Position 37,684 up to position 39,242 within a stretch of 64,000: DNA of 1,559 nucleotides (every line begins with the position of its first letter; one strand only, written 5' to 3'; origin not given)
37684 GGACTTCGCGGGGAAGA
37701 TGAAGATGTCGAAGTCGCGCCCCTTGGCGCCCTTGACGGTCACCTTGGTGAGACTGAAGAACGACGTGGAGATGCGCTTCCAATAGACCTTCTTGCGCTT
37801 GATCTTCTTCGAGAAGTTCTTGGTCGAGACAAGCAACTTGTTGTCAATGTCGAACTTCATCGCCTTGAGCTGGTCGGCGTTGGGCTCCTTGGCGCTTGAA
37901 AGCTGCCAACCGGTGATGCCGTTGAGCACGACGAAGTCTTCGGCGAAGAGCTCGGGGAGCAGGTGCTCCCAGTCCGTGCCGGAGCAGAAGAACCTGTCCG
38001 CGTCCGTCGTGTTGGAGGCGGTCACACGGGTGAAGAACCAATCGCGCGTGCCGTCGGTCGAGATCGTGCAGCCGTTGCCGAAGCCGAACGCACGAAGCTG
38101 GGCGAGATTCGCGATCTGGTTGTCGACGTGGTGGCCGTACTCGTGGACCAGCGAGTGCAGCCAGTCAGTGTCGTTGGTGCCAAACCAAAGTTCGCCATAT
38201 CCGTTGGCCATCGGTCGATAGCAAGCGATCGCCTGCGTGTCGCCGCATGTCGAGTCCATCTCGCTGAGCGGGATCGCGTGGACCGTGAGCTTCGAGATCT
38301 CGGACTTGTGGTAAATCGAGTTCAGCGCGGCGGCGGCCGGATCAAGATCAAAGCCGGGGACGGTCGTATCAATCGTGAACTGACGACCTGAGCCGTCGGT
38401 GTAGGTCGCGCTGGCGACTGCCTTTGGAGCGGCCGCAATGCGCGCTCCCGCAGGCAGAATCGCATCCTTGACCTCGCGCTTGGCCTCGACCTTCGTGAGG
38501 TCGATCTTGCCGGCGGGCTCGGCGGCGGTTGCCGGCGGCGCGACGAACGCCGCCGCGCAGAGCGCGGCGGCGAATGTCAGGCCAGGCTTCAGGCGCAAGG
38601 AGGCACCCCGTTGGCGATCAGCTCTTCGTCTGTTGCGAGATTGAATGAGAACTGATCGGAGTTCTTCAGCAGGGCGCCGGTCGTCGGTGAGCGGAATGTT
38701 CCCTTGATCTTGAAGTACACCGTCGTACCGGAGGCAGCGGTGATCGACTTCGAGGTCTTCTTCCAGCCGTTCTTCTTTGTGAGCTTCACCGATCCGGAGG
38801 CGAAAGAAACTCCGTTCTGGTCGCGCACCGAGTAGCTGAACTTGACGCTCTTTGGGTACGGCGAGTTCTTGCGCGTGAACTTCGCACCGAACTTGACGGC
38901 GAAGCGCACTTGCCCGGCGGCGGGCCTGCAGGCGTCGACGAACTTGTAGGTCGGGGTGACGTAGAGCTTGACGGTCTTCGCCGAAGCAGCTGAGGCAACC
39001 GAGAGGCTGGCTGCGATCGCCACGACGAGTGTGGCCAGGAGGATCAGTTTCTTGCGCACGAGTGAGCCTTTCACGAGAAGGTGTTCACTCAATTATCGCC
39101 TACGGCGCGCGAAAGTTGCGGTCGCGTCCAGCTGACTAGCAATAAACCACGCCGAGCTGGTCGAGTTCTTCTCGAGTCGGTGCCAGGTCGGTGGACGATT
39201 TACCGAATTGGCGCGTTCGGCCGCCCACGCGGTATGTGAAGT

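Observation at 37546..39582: Low-GC operon: two paralogous Cys-bracketed small secreted proteins followed by a secreted HExxH zincin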

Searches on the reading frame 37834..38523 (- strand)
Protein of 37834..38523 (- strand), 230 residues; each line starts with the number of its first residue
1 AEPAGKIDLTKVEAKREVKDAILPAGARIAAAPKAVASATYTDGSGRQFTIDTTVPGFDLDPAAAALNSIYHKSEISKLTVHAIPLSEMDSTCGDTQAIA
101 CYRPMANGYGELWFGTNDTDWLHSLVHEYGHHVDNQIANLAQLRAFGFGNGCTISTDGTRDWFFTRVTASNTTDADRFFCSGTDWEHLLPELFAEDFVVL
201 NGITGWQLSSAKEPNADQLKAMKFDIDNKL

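Call 44: predict_structure(alignment_id=A4)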
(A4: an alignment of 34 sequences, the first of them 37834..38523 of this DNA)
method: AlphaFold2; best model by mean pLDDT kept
length: 230 residues; sequences in the alignment: 34
mean_pLDDT: 90.9   pTM: 0.91
mean pLDDT of the five models: 90.9, 89.6, 88.7, 88.7, 86.8
residues with pLDDT >= 90: 162; 70-90: 57; 50-70: 11; < 50: 0
segments of 3 or more residues with pLDDT < 50: none
pLDDT, mean of each block of 10 residues (from residue 1): 96 97 80 87 98 97 99 97 96 93 92 97 98 83 71 78 87 79 88 97 96 96 89
secondary structure, 60 per line:
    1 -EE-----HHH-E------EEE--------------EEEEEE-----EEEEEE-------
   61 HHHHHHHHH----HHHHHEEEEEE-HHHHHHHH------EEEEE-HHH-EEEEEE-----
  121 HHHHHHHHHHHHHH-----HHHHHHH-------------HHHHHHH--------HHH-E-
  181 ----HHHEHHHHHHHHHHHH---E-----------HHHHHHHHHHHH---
elements in order: E20-22 E37-42 E48-53 H61-69 H74-78 E79-84 H86-93 E100-104 E110-115 H121-134 H140-146 H160-166 H189-200 H216-227

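Call 46: fold_search(model_id=the predicted structure, library=pdb)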
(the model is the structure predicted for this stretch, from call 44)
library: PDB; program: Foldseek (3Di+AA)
matches with E <= 10: 296; with E <= 0.001: 0
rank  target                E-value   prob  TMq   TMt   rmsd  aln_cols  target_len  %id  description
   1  4dv8                  8.2e-03  0.96  0.44  0.23   6.7       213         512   15  Anthrax Lethal Factor metalloproteinase in complex with the Hydroxamic acid based small molecule PT8421 (released 2012-03-14)
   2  4pkw                  1.7e-02  0.85  0.41  0.22   7.1       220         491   15  Anthrax toxin lethal factor with bound small molecule inhibitor GM6001 (released 2014-11-12)
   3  4pkt                  1.7e-02  0.84  0.40  0.22   7.2       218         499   17  Anthrax toxin lethal factor with bound small molecule inhibitor 13 (released 2014-11-12)
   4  4pks                  1.7e-02  0.80  0.38  0.21   7.0       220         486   14  Anthrax toxin lethal factor with bound small molecule inhibitor 11 (released 2014-11-12)
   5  5ab0_C                2.1e-02  0.41  0.30  0.10  14.1       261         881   14  Crystal structure of aminopeptidase ERAP2 with ligand (released 2015-09-30)
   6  4pkq                  2.4e-02  0.77  0.40  0.21   7.2       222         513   16  Anthrax toxin lethal factor with bound zinc (released 2014-11-12)
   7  5d1t                  2.4e-02  0.75  0.38  0.20   7.3       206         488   16  Anthrax toxin lethal factor with hydroxamic acid inhibitor (released 2015-11-11)
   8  3mdj_C                2.4e-02  0.30  0.26  0.09  14.7       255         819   14  ER Aminopeptidase, ERAP1, Bound to the Zinc Aminopeptidase Inhibitor, Bestatin (released 2011-03-30)
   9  4xm6                  2.6e-02  0.85  0.43  0.23   6.7       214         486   15  Anthrax toxin lethal factor with ligand-induced binding pocket (released 2015-11-11)
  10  3mdj_A                2.7e-02  0.23  0.25  0.09  13.5       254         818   13  ER Aminopeptidase, ERAP1, Bound to the Zinc Aminopeptidase Inhibitor, Bestatin (released 2011-03-30)
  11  4pku                  3.3e-02  0.63  0.37  0.20   7.2       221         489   14  Anthrax toxin lethal factor with bound small molecule inhibitor 15 (released 2014-11-12)
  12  7wss_A                3.5e-02  0.44  0.32  0.17  12.1       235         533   11  Collagenase from Grimontia (Vibrio) hollisae 1706B (released 2022-06-29)
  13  7esi_A                3.5e-02  0.38  0.32  0.16  12.2       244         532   11  Crystal structure of the collagenase unit of a Vibrio collagenase from Vibrio harveyi VHJR7 at 1. 8 angstrom resolutio (released 2022-02-09)
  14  4pkr                  4.0e-02  0.69  0.39  0.21   7.0       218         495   16  Anthrax toxin lethal factor with bound small molecule inhibitor 10 (released 2014-11-12)
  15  9o5k_G                4.5e-02  0.35  0.33  0.12  11.4       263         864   10  Cryo-EM structure of human SWELL1-PSA heterocomplex (released 2025-12-17)
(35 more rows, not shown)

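Call 78: fold_search(model_id=the predicted structure, library=viral)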
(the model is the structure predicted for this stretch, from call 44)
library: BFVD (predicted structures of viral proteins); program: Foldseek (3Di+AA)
matches with E <= 10: 243; with E <= 0.001: 0
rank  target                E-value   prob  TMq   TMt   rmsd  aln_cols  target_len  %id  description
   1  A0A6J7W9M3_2          4.4e-03  0.72  0.31  0.07  10.1       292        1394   11  Large polyvalent protein-associated domain-containing protein [uncultured Caudovirales phage]
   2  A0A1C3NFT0            6.4e-03  0.91  0.39  0.26  14.1       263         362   12  (no name in the UniProt tables at hand)
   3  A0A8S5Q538            7.2e-03  0.89  0.37  0.10   6.8       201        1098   13  Intein splicing domain [Siphoviridae sp. ctHiz26]
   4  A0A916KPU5            1.1e-02  0.84  0.40  0.14  10.8       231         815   10  Uncharacterized protein [Choristoneura biennis entomopoxvirus]
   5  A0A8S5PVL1            1.9e-02  0.54  0.32  0.29   8.9       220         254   11  Metalloprotease [Siphoviridae sp. ctd9R8]
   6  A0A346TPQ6            3.3e-02  0.57  0.38  0.12  12.1       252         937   13  ORF120 [Mythimna unipuncta nucleopolyhedrovirus]
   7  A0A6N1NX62            4.8e-02  0.30  0.31  0.11  12.8       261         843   11  Aminopeptidase M1-like [Tupanvirus soda lake]
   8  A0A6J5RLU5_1          7.0e-02  0.23  0.25  0.08  12.3       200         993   12  Uncharacterized protein [uncultured Caudovirales phage]
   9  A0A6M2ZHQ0            1.0e-01  0.87  0.20  0.40   2.1        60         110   20  Transcriptional regulator of DNA damage repair [Synechococcus phage S-SCSM1]
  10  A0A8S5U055            1.3e-01  0.21  0.27  0.23  10.2       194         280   12  Lethal factor (Fragment) [Siphoviridae sp. ctwnj8]
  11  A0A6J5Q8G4            1.7e-01  0.41  0.41  0.18   7.9       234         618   12  Phage head morphogenesis domain containing protein [uncultured Caudovirales phage]
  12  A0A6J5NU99            1.7e-01  0.08  0.17  0.17  14.4       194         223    7  Uncharacterized protein [uncultured Caudovirales phage]
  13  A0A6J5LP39            2.5e-01  0.38  0.25  0.35   6.3       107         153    9  SprT-like [uncultured Caudovirales phage]
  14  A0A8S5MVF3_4          2.5e-01  0.08  0.18  0.05  15.1       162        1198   12  DNA methylase [Caudovirales sp. ctUL28]
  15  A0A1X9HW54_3          2.8e-01  0.23  0.28  0.07   8.7       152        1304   14  (no name in the UniProt tables at hand)
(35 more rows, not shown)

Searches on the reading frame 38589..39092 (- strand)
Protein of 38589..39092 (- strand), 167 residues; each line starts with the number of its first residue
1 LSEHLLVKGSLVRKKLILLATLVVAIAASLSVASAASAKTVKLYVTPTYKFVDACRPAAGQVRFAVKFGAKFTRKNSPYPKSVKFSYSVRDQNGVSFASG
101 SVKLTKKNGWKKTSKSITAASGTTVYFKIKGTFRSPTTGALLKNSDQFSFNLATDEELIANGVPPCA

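Call 3: search_protein_families(library=pfam, proteins=[window:38589-39092:-], max_evalue=1)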
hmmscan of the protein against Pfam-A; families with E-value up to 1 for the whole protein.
window:38589-39092:- (167 aa): 1 family
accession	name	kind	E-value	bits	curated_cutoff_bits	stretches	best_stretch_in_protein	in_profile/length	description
PF11454.13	DUF3016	-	0.13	12.5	25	1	59-108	62-112/139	Protein of unknown function (DUF3016)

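Call 4: search_protein_families(library=ncbifam, proteins=[window:38589-39092:-], max_evalue=1)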
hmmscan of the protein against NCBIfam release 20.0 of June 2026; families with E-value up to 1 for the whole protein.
window:38589-39092:- (167 aa): 1 family
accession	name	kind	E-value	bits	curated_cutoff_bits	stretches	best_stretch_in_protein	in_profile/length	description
NF011814.0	PRK15286.1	equivalog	0.079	12.5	264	1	19-88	9-76/170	putative minor fimbrial subunit StfE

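Call 10: find_homologous_proteins(query=window:38589-39092:-)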
Query window:38589-39092:- (167 aa): 8 proteins with E <= 0.001 among 232 candidates.
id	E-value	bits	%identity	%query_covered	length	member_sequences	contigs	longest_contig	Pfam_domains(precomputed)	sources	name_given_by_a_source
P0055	8.5e-90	316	96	93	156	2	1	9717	-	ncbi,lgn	-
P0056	1.2e-71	258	75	100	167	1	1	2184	-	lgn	-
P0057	1.4e-68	248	75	92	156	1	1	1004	-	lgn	-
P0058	4.5e-67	243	81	79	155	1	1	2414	-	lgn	-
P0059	5.6e-65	236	75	93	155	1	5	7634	-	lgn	-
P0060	2.9e-64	234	71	93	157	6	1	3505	-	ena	-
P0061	9.3e-58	213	66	81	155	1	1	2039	-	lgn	-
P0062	4.3e-48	181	60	83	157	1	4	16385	-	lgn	-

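Call 71: find_encoding_contigs(protein=P0062, flank=4000, max_places=2)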
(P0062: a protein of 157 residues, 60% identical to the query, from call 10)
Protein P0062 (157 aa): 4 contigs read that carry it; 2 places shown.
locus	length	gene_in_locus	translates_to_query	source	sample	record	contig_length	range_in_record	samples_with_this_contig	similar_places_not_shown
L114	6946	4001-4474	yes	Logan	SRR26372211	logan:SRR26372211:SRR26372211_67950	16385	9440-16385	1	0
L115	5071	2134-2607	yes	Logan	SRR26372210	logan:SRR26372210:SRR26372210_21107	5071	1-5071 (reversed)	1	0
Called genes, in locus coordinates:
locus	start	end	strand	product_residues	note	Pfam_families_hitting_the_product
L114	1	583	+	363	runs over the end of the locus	PF00483:NTP_transferase, PF12804:NTP_transf_3, PF25084:LbH_EIF2B, PF25087:GMPPB_C, PF24894:Hexapep_GlmU (weak), PF00132:Hexapep (weak)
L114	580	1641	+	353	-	PF10432:bact-PGI_C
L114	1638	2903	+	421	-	PF05221:AdoHcyase, PF02826:2-Hacid_dh_C, PF00670:AdoHcyase_NAD, PF07991:KARI_N (weak), PF03807:F420_oxidored (weak)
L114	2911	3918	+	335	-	PF00483:NTP_transferase, PF12804:NTP_transf_3, PF00132:Hexapep, PF25087:GMPPB_C (weak)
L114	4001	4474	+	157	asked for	-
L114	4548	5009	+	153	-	-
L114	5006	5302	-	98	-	-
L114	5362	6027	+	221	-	-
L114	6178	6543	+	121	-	PF02482:Ribosomal_S30AE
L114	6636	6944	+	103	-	?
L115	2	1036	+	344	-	?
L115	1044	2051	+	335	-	PF00483:NTP_transferase, PF12804:NTP_transf_3, PF00132:Hexapep, PF25087:GMPPB_C (weak)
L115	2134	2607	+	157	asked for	-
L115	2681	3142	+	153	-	-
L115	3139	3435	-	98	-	-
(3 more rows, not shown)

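Call 72: find_encoding_contigs(protein=P0059, flank=4000, max_places=2)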
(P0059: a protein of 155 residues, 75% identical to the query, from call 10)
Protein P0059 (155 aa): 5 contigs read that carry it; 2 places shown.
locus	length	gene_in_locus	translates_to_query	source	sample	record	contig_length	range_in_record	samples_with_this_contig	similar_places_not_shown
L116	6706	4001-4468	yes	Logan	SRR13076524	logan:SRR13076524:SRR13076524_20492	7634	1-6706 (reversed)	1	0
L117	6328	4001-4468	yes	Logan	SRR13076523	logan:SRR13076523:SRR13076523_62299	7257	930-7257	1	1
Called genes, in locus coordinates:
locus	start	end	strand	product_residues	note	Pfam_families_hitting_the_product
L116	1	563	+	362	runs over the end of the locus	PF00483:NTP_transferase, PF12804:NTP_transf_3, PF00132:Hexapep (faint), PF25084:LbH_EIF2B, PF25087:GMPPB_C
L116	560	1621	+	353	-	PF01380:SIS (weak), PF10432:bact-PGI_C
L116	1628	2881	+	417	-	PF05221:AdoHcyase, PF03446:NAD_binding_2 (faint), PF05221:AdoHcyase, PF00670:AdoHcyase_NAD, PF02826:2-Hacid_dh_C, PF07991:KARI_N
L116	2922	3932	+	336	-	PF00483:NTP_transferase, PF12804:NTP_transf_3, PF00132:Hexapep, PF25087:GMPPB_C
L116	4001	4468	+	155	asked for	-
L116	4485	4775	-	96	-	-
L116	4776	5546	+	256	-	-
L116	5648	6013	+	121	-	PF02482:Ribosomal_S30AE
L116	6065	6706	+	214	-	?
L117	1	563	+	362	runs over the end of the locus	PF00483:NTP_transferase, PF12804:NTP_transf_3, PF00132:Hexapep (faint), PF25084:LbH_EIF2B, PF25087:GMPPB_C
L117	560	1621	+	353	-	PF01380:SIS (weak), PF10432:bact-PGI_C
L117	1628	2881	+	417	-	PF05221:AdoHcyase, PF03446:NAD_binding_2 (faint), PF05221:AdoHcyase, PF00670:AdoHcyase_NAD, PF02826:2-Hacid_dh_C, PF07991:KARI_N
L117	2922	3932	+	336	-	PF00483:NTP_transferase, PF12804:NTP_transf_3, PF00132:Hexapep, PF25087:GMPPB_C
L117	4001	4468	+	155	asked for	-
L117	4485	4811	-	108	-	-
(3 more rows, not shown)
